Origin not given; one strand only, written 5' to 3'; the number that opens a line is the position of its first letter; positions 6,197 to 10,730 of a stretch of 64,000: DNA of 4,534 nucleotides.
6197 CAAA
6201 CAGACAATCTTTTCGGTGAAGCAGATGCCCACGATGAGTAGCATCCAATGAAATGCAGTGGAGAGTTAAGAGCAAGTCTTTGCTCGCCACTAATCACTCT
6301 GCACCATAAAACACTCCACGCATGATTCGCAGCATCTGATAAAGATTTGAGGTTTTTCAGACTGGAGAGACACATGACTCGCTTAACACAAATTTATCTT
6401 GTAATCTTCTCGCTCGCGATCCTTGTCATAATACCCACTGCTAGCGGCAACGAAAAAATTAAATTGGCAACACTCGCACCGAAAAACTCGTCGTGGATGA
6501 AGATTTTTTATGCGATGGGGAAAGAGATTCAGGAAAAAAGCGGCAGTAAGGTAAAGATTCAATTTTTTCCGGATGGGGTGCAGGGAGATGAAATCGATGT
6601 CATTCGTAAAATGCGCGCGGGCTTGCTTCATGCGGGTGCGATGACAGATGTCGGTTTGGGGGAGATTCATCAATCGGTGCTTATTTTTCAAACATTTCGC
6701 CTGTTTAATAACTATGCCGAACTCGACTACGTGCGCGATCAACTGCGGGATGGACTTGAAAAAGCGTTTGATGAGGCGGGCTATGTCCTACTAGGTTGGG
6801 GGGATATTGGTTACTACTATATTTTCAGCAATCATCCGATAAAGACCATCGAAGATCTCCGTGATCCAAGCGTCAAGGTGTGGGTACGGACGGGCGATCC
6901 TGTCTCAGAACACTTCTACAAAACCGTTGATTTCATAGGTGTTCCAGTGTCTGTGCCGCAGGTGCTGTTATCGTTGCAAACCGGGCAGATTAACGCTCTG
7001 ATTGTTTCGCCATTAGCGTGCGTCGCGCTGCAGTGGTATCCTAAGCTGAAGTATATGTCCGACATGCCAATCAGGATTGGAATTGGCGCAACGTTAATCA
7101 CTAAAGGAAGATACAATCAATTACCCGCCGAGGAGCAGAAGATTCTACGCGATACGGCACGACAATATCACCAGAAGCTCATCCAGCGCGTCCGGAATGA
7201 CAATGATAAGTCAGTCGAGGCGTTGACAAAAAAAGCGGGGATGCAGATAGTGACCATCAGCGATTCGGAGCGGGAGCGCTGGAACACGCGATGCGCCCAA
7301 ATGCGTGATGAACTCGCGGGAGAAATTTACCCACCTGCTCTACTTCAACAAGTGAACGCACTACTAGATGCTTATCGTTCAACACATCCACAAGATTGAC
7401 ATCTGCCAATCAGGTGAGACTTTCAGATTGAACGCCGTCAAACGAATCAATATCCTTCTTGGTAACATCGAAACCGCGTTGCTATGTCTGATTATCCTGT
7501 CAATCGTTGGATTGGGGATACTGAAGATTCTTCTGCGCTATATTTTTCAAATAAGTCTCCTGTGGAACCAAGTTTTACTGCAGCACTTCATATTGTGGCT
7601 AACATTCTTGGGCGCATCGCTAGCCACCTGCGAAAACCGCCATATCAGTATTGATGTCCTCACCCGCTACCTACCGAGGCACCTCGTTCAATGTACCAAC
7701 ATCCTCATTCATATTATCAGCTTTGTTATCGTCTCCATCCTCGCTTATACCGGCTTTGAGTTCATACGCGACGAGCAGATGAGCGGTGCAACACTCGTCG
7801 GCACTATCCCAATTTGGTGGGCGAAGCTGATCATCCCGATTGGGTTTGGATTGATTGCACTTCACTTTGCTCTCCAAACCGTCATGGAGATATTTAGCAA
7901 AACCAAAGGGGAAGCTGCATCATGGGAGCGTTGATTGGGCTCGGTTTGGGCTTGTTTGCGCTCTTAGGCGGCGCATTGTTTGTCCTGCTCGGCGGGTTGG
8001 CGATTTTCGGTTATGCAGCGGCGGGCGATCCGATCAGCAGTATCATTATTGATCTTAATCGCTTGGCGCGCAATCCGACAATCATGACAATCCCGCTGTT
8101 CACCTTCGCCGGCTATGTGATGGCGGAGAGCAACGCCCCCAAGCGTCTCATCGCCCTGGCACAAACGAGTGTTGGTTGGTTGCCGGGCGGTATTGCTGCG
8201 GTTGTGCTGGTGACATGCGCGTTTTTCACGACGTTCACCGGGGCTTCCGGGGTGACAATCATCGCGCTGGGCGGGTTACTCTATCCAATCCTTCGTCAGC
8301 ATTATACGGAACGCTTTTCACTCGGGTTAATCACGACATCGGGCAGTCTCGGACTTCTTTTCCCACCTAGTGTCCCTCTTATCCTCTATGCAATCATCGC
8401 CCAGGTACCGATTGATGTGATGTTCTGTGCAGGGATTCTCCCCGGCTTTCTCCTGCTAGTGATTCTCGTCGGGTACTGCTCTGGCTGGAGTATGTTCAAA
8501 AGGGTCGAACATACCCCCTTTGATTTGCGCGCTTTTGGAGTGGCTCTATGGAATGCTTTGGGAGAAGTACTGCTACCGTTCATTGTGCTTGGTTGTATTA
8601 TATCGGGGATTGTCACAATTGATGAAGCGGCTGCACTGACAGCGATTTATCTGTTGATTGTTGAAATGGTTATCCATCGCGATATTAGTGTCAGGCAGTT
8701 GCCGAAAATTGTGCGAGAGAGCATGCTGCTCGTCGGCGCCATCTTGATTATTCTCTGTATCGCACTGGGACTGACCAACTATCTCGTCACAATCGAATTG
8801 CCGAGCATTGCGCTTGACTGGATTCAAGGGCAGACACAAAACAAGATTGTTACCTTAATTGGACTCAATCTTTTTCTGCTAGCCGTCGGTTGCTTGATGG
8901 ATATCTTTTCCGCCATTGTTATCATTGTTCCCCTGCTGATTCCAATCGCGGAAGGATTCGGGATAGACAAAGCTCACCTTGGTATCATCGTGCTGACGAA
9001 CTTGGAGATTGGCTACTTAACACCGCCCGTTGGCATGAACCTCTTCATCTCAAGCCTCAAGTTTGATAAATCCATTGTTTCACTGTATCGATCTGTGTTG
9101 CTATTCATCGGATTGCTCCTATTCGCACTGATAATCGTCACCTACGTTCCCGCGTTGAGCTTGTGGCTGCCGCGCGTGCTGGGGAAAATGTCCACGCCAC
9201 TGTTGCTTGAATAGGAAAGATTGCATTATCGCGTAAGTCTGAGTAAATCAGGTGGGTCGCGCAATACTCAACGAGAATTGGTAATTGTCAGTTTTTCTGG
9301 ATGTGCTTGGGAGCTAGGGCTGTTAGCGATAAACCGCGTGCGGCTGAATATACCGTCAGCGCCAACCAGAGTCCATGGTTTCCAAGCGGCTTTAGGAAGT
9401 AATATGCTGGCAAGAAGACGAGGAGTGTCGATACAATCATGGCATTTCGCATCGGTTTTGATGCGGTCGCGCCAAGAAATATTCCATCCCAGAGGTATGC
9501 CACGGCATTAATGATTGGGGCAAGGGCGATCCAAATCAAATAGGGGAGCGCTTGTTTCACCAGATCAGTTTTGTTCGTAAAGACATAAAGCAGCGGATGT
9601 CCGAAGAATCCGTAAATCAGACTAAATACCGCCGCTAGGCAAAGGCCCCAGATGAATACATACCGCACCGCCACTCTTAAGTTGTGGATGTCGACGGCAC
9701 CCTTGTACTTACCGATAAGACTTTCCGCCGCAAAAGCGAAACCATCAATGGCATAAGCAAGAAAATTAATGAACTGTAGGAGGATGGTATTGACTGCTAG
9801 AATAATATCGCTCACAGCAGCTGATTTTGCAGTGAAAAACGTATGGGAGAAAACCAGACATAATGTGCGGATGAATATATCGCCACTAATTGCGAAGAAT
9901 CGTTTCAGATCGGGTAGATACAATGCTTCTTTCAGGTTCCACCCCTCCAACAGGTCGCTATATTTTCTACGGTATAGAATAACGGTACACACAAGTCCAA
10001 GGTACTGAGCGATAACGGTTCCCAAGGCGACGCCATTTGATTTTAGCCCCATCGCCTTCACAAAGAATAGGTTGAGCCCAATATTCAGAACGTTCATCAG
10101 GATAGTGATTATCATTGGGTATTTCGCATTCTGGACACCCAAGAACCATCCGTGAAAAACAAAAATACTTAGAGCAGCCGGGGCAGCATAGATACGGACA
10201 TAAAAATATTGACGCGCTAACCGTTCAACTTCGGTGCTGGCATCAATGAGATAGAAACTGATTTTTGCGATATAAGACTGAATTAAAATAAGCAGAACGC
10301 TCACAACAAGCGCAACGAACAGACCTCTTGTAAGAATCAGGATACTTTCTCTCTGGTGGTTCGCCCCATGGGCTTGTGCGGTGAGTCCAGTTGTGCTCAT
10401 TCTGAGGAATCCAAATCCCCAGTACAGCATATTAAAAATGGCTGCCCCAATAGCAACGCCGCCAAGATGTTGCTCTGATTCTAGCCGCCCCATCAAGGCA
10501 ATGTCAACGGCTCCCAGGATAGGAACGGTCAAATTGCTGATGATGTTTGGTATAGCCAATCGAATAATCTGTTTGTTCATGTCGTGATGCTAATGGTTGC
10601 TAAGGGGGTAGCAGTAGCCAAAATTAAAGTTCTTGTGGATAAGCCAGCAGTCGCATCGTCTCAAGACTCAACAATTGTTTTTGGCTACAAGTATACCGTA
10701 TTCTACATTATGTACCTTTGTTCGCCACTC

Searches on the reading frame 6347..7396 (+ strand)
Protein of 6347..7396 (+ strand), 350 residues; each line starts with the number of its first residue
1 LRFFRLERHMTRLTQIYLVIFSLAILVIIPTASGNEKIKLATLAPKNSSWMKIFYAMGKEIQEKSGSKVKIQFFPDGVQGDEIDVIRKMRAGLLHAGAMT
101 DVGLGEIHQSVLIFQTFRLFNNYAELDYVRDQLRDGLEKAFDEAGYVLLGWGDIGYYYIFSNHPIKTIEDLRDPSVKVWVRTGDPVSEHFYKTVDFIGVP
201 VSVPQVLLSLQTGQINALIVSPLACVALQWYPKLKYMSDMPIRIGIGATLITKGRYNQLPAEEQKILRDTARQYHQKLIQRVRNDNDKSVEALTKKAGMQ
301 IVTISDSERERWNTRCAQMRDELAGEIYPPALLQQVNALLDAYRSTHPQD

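Call 32: search_protein_families(library=ncbifam, proteins=[window:6347-7396:+], max_evalue=0.00001)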
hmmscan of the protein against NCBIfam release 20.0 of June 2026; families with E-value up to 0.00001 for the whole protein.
window:6347-7396:+ (350 aa): 2 families
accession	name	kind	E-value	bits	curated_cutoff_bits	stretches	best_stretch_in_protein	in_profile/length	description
NF037995.1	TRAP_S1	subfamily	2.8e-77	259.7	50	1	39-312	1-271/271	TRAP transporter substrate-binding protein DctP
TIGR00787.1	dctP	subfamily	1.7e-13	50.6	175.05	1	44-295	5-255/257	DctP family TRAP transporter solute-binding subunit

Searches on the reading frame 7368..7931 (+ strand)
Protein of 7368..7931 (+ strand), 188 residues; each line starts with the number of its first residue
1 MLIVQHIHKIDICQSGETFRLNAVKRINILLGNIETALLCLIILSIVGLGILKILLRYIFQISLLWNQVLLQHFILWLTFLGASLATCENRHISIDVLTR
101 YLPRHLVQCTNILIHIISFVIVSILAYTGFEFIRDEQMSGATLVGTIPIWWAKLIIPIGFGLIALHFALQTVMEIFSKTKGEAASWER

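Call 32: search_protein_families(library=ncbifam, proteins=[window:7368-7931:+], max_evalue=0.00001)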
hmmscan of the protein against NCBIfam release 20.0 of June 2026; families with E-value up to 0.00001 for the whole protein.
window:7368-7931:+ (188 aa): 1 family
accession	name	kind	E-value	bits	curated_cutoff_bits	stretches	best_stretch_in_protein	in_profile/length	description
NF007374.1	PRK09877.1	equivalog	3.7e-07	30.6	260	1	37-136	7-106/157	2,3-diketo-L-gulonate TRAP transporter small permease YiaM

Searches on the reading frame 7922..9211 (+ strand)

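Call 32: search_protein_families(library=ncbifam, proteins=[window:7922-9211:+], max_evalue=0.00001)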
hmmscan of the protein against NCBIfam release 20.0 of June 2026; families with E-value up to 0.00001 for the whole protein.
window:7922-9211:+ (430 aa): 2 families
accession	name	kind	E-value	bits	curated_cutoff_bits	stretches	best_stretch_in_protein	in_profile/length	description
TIGR00786.1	dctM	subfamily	1.2e-93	314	268.45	1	23-417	8-405/405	TRAP transporter large permease subunit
NF011634.1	PRK15060.1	equivalog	2.2e-37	129.1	800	1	22-406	25-414/425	2,3-diketo-L-gulonate TRAP transporter large permease YiaN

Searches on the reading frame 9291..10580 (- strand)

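Call 32: search_protein_families(library=ncbifam, proteins=[window:9291-10580:-], max_evalue=0.00001)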
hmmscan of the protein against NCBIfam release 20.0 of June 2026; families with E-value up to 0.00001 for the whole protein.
window:9291-10580:- (430 aa): 8 families
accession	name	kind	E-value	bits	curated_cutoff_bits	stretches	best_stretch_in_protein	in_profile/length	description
NF007690.0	PRK10367.1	equivalog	1.5e-93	314.1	409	1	2-429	8-434/441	MATE family efflux transporter DinF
NF041358.1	GntT_guanitoxin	equivalog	2.2e-82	277.4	525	1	4-422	14-433/438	guanitoxin biosynthesis MATE family efflux transporter GntT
TIGR00797.1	matE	subfamily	5.3e-80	269.2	147.4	1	11-405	1-396/396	MATE family efflux transporter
NF001214.0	PRK00187.1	equivalog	9.3e-14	51.3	449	1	4-417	11-435/464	NorM family multidrug efflux MATE transporter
NF007130.1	PRK09575.1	equivalog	2.4e-13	50.1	445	1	2-415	5-419/435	MATE family efflux transporter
NF007562.1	PRK10189.1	equivalog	3.4e-13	49.2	465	1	3-386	27-414/470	EmmdR/YeeO family multidrug/toxin efflux MATE transporter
NF052396.1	MATE_WgkD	equivalog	1.1e-09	37.8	510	1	3-358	3-356/428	tryglysin-associated MATE efflux transporter WgkD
NF000131.1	MATE_multi_MepA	equivalog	1.3e-07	31.2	850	1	3-399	16-409/451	multidrug efflux MATE transporter MepA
